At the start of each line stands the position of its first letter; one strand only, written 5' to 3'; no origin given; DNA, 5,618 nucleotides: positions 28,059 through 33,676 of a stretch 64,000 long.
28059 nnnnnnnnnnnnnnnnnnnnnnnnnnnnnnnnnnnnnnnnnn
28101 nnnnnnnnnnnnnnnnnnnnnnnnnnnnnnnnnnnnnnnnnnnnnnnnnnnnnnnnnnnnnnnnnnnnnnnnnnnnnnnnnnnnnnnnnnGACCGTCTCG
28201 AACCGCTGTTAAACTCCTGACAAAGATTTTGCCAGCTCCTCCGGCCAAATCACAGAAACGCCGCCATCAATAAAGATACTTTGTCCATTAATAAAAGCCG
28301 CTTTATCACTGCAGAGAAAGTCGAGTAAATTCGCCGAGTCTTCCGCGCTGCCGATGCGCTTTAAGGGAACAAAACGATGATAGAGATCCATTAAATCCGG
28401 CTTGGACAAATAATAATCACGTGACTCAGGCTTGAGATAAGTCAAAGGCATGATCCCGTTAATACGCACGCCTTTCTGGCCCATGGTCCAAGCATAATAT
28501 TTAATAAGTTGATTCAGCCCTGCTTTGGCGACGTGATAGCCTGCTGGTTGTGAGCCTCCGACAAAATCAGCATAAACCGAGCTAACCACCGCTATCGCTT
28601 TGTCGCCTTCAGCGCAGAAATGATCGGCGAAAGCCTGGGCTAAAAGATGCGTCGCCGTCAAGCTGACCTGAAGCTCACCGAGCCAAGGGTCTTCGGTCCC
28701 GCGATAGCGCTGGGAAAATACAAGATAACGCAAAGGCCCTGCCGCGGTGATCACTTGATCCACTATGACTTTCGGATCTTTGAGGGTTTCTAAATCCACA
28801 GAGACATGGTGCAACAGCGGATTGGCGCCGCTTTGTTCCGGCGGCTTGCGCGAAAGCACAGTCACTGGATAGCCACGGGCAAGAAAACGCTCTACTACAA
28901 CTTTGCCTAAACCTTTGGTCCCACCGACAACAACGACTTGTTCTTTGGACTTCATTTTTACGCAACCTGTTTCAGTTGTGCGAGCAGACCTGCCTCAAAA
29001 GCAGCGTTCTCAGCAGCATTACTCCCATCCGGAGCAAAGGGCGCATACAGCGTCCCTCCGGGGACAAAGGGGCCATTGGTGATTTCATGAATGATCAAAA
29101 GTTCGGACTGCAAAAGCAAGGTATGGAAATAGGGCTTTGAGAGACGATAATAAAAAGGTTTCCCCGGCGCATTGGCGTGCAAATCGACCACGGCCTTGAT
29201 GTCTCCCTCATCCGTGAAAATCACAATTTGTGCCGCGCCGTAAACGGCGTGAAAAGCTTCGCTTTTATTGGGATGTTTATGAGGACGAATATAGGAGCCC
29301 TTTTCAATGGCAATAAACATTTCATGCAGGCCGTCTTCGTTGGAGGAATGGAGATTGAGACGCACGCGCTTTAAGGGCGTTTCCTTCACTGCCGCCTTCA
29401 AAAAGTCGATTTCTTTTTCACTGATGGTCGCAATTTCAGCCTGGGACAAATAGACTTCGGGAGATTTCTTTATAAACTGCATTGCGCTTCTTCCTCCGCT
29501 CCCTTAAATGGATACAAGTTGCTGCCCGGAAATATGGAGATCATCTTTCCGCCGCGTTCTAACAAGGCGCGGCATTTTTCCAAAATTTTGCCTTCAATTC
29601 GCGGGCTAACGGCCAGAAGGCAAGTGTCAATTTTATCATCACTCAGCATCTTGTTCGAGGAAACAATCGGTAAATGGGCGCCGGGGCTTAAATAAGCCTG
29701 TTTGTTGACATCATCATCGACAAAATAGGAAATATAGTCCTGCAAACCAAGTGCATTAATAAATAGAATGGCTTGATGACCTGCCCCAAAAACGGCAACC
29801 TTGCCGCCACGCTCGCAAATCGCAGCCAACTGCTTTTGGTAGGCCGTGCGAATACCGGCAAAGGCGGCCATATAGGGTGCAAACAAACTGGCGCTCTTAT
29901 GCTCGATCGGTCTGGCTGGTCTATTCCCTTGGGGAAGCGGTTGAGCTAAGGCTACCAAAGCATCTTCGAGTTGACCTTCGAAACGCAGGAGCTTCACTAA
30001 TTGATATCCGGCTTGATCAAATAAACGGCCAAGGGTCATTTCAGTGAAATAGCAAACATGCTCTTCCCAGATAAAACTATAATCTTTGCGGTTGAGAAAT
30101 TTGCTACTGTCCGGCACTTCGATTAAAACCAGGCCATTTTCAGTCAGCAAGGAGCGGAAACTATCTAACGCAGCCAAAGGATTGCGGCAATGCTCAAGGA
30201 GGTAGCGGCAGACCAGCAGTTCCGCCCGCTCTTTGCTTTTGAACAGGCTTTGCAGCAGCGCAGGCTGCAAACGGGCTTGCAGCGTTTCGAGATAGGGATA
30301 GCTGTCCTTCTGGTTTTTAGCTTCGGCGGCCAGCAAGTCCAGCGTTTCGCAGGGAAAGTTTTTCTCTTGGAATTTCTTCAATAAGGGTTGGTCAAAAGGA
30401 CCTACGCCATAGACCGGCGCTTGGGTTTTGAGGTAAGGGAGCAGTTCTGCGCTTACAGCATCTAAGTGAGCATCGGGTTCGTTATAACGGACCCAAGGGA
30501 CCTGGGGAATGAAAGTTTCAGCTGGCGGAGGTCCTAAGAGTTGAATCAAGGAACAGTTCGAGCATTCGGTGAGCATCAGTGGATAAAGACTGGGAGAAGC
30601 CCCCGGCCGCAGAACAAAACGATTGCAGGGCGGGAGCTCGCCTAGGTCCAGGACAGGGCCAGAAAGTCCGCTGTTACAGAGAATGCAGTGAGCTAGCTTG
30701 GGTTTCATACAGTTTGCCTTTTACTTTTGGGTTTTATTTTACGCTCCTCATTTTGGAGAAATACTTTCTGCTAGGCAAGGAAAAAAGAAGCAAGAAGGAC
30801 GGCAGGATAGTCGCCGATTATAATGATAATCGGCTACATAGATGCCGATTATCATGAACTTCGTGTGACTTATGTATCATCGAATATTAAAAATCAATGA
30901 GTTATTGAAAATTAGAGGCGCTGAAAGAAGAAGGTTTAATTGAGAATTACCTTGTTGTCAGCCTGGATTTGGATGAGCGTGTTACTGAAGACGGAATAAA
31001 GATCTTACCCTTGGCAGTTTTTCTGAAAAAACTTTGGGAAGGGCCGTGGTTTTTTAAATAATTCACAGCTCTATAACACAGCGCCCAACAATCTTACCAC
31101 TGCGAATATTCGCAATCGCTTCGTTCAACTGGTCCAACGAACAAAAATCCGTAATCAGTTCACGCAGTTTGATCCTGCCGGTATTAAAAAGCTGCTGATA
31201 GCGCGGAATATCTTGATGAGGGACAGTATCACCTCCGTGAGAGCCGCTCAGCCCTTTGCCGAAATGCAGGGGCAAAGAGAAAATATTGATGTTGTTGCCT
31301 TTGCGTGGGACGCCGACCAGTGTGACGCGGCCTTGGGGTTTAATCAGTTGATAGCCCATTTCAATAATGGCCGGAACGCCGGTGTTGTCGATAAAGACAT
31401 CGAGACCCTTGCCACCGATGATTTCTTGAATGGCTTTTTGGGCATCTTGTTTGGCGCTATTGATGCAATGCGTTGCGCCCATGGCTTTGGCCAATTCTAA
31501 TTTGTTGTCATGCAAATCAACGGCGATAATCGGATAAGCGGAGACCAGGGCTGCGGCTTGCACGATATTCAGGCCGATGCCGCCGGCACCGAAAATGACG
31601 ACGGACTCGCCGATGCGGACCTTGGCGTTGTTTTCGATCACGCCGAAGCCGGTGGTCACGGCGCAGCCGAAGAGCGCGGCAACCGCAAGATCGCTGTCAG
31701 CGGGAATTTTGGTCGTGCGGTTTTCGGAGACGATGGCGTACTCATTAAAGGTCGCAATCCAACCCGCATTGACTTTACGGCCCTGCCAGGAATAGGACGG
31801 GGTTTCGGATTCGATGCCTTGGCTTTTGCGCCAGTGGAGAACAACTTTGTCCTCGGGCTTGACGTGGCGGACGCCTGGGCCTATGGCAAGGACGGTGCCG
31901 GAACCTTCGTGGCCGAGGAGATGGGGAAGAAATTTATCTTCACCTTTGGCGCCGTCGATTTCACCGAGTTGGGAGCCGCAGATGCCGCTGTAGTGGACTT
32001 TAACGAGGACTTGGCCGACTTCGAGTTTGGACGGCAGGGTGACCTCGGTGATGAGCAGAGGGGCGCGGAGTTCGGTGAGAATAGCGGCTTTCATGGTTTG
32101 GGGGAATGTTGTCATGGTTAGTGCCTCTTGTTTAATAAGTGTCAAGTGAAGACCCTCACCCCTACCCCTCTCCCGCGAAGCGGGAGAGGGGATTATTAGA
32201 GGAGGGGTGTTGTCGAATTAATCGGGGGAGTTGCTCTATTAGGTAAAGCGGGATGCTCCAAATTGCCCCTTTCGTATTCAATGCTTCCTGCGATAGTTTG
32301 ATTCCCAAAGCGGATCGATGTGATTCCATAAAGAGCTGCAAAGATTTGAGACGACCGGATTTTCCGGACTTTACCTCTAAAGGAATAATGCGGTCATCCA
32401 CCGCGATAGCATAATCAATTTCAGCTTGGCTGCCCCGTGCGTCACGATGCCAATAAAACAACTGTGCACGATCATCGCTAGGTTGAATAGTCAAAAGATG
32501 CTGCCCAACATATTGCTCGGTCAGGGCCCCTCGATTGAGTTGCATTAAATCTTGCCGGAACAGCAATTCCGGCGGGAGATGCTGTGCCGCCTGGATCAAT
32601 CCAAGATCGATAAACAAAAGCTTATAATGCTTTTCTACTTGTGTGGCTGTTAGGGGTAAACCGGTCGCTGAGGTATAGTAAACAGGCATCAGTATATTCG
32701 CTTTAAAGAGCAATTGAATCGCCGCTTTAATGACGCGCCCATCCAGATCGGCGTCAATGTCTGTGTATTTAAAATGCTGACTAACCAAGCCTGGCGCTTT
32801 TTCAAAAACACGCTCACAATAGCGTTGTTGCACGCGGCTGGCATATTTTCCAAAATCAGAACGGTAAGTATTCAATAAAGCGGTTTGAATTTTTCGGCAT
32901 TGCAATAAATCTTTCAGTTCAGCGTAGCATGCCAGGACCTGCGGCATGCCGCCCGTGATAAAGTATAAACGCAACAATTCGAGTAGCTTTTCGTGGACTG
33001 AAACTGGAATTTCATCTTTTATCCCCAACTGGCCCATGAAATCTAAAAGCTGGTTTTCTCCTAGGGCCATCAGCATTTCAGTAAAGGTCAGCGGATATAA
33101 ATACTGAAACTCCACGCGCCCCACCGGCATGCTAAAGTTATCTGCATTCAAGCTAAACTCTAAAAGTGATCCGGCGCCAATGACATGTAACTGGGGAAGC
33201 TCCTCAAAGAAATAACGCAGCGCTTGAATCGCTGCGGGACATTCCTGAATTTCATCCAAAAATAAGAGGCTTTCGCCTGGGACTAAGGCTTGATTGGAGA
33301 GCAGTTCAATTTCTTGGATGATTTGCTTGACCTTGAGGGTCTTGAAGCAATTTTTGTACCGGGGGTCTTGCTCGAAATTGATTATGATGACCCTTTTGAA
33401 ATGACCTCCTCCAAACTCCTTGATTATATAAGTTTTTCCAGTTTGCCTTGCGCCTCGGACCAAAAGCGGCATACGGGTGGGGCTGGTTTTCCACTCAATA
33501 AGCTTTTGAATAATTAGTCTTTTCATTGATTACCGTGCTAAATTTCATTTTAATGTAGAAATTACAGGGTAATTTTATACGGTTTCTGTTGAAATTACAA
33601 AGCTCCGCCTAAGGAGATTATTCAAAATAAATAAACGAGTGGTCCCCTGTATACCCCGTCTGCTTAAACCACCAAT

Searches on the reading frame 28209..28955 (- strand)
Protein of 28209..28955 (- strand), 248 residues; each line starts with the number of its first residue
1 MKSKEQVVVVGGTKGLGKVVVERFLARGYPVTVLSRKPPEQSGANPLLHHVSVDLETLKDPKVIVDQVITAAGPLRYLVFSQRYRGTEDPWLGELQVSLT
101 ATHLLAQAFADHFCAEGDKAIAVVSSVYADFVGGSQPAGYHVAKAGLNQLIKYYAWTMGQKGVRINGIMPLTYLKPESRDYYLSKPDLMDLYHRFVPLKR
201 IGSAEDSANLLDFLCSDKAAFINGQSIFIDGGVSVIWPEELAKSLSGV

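Call 13: search_protein_families(library=pfam, proteins=[window:28209-28955:-])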
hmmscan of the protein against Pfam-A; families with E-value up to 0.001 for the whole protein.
window:28209-28955:- (248 aa): 3 families
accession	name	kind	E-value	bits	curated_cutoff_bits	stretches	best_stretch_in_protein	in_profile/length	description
PF13561.12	adh_short_C2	-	1.1e-28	100.9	27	1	14-234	6-236/236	Enoyl-(Acyl carrier protein) reductase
PF00106.31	adh_short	-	2.7e-16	60.1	26.6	1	7-170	3-179/195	short chain dehydrogenase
PF08659.16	KR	-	0.00035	21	22.6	0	7-46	3-43/180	KR domain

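Call 25: search_protein_families(library=ncbifam, proteins=[window:28209-28955:-], max_evalue=0.00001)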
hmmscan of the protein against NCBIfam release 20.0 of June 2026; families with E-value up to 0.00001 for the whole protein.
window:28209-28955:- (248 aa): 150 families (the best 25 are shown)
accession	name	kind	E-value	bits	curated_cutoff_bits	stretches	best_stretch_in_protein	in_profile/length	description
NF005559.1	PRK07231.1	subfamily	3.6e-26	92.2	215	1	5-234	5-248/249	glucose 1-dehydrogenase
NF009466.0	PRK12826.1-2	subfamily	4e-26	92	222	1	4-234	3-245/248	3-oxoacyl-ACP reductase FabG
NF005095.0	PRK06523.1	subfamily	3.3e-25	89.1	231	1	5-233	11-257/261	oxidoreductase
NF005893.0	PRK07856.1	equivalog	3.3e-25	88.8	255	1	4-232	9-240/255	SDR family oxidoreductase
NF006121.0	PRK08265.1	subfamily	5.9e-25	88.3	294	1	7-242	10-254/263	short chain dehydrogenase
NF006693.0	PRK09242.1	equivalog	2.2e-23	82.7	328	1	6-234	12-254/258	SDR family oxidoreductase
NF052558.1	MBtsdlDhBudC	equivalog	4.8e-23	82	270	1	6-234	5-242/250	meso-2,3-butanediol dehydrogenase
TIGR01830.1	3oxo_ACP_reduc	equivalog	8.9e-23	81.2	297.75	1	7-233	1-238/239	3-oxoacyl-[acyl-carrier-protein] reductase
NF009468.0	PRK12826.1-4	equivalog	1.2e-22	80.8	318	1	5-240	8-252/256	SDR family oxidoreductase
NF053807.1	RhamDHLra1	equivalog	1.4e-22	80.6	400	1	94-235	109-249/252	L-rhamnose 1-dehydrogenase Lra1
NF047420.2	EF_P_mod_YmfI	equivalog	1.6e-22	80.4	238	1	7-233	2-235/236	elongation factor P 5-aminopentanone reductase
NF005752.0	PRK07576.1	subfamily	3.4e-22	79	321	1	135-235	152-252/271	SDR family oxidoreductase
NF009464.0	PRK12824.1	subfamily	2.4e-20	73.3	269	1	56-233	72-242/245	3-oxoacyl-ACP reductase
NF005469.0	PRK07063.1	equivalog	2.6e-20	73.1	306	1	5-237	8-258/260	SDR family oxidoreductase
NF005474.0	PRK07074.1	equivalog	3.1e-20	72.9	361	1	5-244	4-252/259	SDR family oxidoreductase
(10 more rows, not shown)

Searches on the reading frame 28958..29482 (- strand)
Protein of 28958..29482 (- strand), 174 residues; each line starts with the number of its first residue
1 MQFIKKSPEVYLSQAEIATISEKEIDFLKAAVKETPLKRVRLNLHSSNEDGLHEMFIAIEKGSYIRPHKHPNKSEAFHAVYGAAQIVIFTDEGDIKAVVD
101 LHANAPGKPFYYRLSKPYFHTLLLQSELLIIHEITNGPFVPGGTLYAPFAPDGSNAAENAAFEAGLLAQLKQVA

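Call 13: search_protein_families(library=pfam, proteins=[window:28958-29482:-])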
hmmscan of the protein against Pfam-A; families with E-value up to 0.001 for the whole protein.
window:28958-29482:- (174 aa): 0 families

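Call 25: search_protein_families(library=ncbifam, proteins=[window:28958-29482:-], max_evalue=0.00001)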
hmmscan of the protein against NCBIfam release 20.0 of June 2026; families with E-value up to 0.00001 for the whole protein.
window:28958-29482:- (174 aa): 1 family
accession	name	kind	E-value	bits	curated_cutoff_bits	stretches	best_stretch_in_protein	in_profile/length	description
TIGR04366.1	cupin_WbuC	subfamily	5.5e-36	123.4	42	1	20-142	2-122/132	WbuC family cupin fold metalloprotein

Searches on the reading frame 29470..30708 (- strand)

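Call 6: search_protein_families(library=pfam, proteins=[window:29470-30708:-])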
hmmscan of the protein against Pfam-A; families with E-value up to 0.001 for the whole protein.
window:29470-30708:- (412 aa): 4 families
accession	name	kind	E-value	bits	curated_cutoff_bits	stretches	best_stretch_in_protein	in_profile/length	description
PF13489.12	Methyltransf_23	-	5.5e-18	65.7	27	1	87-239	14-163/164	Methyltransferase domain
PF08484.17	Methyltransf_14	-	9.2e-16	58.5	23.5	1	272-394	39-160/160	C-methyltransferase C-terminal domain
PF08421.16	Methyltransf_13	-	4.7e-10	39.9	31.3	1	8-64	1-59/62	Putative zinc binding domain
PF08242.18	Methyltransf_12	-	0.00053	21.1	30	0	129-193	35-97/98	Methyltransferase domain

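Call 25: search_protein_families(library=ncbifam, proteins=[window:29470-30708:-], max_evalue=0.00001)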
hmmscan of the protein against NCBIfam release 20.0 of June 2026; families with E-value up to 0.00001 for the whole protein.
window:29470-30708:- (412 aa): 0 families

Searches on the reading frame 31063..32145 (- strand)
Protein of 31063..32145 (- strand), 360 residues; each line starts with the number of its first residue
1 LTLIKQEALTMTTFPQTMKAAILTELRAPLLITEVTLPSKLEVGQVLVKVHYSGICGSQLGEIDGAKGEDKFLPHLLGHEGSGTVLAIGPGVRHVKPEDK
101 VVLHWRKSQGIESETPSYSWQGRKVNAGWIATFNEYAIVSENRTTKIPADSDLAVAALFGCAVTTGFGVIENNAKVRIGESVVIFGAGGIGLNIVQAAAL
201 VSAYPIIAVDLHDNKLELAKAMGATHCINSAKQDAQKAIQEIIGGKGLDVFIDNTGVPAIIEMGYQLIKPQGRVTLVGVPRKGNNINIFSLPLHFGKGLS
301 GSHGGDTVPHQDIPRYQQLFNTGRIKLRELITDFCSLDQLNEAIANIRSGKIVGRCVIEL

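Call 6: search_protein_families(library=pfam, proteins=[window:31063-32145:-])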
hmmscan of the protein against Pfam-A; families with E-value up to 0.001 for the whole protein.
window:31063-32145:- (360 aa): 4 families
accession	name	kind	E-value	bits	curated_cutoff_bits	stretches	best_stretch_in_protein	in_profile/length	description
PF00107.32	ADH_zinc_N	-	9.8e-28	97.1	31.8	1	189-317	1-124/129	Zinc-binding dehydrogenase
PF08240.17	ADH_N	-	1.1e-15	58.2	23.5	1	44-148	3-103/104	Alcohol dehydrogenase GroES-like domain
PF16912.11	Glu_dehyd_C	-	5.2e-08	33.1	34.9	1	180-288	32-139/211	Glucose dehydrogenase C-terminus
PF13602.12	ADH_zinc_N_2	-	2e-07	32.5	27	1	222-358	1-134/134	Zinc-binding dehydrogenase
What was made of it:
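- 31063..32145 (-): Zn-dependent, NAD-type alcohol dehydrogenase; a conserved cassette member. PF08240 and PF00107 (call 6).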

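Call 25: search_protein_families(library=ncbifam, proteins=[window:31063-32145:-], max_evalue=0.00001)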
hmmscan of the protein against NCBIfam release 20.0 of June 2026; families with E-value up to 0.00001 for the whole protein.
window:31063-32145:- (360 aa): 23 families
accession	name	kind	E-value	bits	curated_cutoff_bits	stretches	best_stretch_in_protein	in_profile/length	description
TIGR03451.1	mycoS_dep_FDH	equivalog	4.8e-64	216.4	512.9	1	18-359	2-357/358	S-(hydroxymethyl)mycothiol dehydrogenase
TIGR03989.1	Rxyl_3153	subfamily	1.4e-61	208.9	440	2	128-357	136-367/370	NDMA-dependent alcohol dehydrogenase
TIGR02818.1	adh_III_F_hyde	equivalog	6.7e-51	173.5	543.95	2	117-358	123-366/368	S-(hydroxymethyl)glutathione dehydrogenase/class III alcohol dehydrogenase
NF006940.0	PRK09422.1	equivalog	9.6e-39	133.3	344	1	18-360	1-335/338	alcohol dehydrogenase AdhP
TIGR00692.1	tdh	equivalog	8.1e-38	130.3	458.35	1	31-357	12-337/340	L-threonine 3-dehydrogenase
NF007642.0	PRK10309.1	equivalog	6.8e-34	117.6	550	1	23-358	5-344/347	galactitol-1-phosphate 5-dehydrogenase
NF003808.0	PRK05396.1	equivalog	1.8e-33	115.8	380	1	18-352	1-333/341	L-threonine 3-dehydrogenase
NF041097.1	keto_inos_dh_IolM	equivalog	3e-32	111.7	450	2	150-350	178-380/389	scyllo-inosose 3-dehydrogenase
TIGR03366.1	HpnZ_proposed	hypoth_equivalog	4.2e-25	88.6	328.1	2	139-288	117-263/315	putative phosphonate catabolism associated alcohol dehydrogenase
NF007489.0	PRK10083.1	equivalog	1.5e-23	83.3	376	1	22-288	4-269/339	Zn-dependent oxidoreductase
NF010344.0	PRK13771.1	subfamily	1.6e-23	83.2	349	1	18-359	1-332/334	putative alcohol dehydrogenase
NF047908.1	AldhRedAhr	equivalog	3.4e-23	82.1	470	1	38-359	23-334/335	NADPH-dependent aldehyde reductase Ahr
TIGR02824.1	quinone_pig3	subfamily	4.4e-23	81.8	296.8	1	132-280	93-240/325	putative NAD(P)H quinone oxidoreductase, PIG3 family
TIGR03201.1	dearomat_had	equivalog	8e-22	77.8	338.65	1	135-358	126-347/349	6-hydroxycyclohex-1-ene-1-carbonyl-CoA dehydrogenase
NF041172.1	AcrlCoa_red_Thmprot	equivalog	8.1e-22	77.6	500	1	18-358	1-332/334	acryloyl-CoA reductase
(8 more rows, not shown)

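Call 51: search_solved_structures(query=window:31063-32094:-, max_evalue=1e-20)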
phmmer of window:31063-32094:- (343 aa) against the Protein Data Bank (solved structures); distinct sequences matched with E-value up to 1e-20: 110 (the best 60 are shown).
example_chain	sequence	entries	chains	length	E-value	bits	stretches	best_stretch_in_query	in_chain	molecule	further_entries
5tnx_A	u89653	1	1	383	6.1e-46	160.3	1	114-333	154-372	Alcohol dehydrogenase zinc-binding domain protein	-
8h2b_A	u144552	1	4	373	1.1e-42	149.6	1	101-336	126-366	Alcohol dehydrogenase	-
1f8f_A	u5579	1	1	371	4.3e-41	144.3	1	114-334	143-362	BENZYL ALCOHOL DEHYDROGENASE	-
1ht0_A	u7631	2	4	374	5.9e-41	143.9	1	100-336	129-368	CLASS I ALCOHOL DEHYDROGENASE 3, GAMMA SUBUNIT | Alcohol dehydrogenase gamma chain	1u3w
3cos_A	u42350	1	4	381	1.6e-40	142.5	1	92-337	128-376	Alcohol dehydrogenase 4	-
7aas_A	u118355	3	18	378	1e-39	139.8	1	99-341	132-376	S-(hydroxymethyl)glutathione dehydrogenase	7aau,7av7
1hdz_A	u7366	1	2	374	3.2e-39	138.2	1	100-336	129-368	ALCOHOL DEHYDROGENASE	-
1hso_A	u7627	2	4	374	6.4e-39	137.2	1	112-336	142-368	CLASS I ALCOHOL DEHYDROGENASE 1, ALPHA SUBUNIT | Alcohol dehydrogenase alpha chain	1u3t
1deh_A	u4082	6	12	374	3.2e-38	134.9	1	100-336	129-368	HUMAN BETA1 ALCOHOL DEHYDROGENASE | ALCOHOL DEHYDROGENASE | CLASS I ALCOHOL DEHYDROGENASE 1, BETA SUBUNIT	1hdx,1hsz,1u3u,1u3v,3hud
1htb_A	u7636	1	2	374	3.7e-38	134.7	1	100-336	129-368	BETA3 ALCOHOL DEHYDROGENASE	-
1hdy_A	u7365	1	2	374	4e-38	134.6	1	100-336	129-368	ALCOHOL DEHYDROGENASE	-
4rqt_A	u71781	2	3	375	5.3e-37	130.9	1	113-341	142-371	Alcohol dehydrogenase class-P | Alcohol Dehydrogenase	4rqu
8con_A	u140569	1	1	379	5.6e-37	130.8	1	113-341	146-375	Alcohol dehydrogenase class-P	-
1cdo_A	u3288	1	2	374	2e-36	129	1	2-337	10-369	ALCOHOL DEHYDROGENASE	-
6iqd_A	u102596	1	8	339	2.6e-36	128.6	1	1-343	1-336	Alcohol dehydrogenase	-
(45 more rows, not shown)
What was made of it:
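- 31063..32145 (-): It is closest to class I/III and benzyl alcohol dehydrogenases (calls 25, 51).
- The ADH looks like a primary-alcohol dehydrogenase rather than a TarJ-type polyol-phosphate reductase (calls 25, 51).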

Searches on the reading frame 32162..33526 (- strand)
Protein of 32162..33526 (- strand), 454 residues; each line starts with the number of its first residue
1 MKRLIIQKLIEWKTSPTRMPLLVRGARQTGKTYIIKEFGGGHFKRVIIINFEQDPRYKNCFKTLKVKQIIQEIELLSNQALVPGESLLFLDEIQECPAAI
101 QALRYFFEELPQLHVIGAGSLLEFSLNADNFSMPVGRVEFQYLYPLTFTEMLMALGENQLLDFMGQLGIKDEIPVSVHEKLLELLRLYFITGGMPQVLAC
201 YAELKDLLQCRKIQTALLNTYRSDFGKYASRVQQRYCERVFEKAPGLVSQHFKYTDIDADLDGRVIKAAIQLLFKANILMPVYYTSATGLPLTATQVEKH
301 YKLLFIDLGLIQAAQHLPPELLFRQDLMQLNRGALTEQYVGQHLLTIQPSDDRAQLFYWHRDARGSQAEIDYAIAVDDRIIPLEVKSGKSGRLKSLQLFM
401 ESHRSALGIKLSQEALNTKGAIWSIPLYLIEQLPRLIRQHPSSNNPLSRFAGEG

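Call 6: search_protein_families(library=pfam, proteins=[window:32162-33526:-])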
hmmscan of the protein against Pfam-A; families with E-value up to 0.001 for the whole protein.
window:32162-33526:- (454 aa): 2 families
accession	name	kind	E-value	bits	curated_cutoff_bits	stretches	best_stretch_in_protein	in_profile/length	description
PF13635.12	DUF4143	-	2.3e-25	89.6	28.1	1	223-388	2-160/160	Domain of unknown function (DUF4143)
PF13173.12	AAA_14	-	1.4e-22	80.5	27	1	19-152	3-129/129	AAA domain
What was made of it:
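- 32162..33526 (-): DUF4143/AAA_14 ATPase gene. It is an insertion between MT and ADH, not part of the pathway. PF13173 and PF13635 (call 6).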

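Call 25: search_protein_families(library=ncbifam, proteins=[window:32162-33526:-], max_evalue=0.00001)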
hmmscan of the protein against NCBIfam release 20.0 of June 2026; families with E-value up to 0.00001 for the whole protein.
window:32162-33526:- (454 aa): 0 families
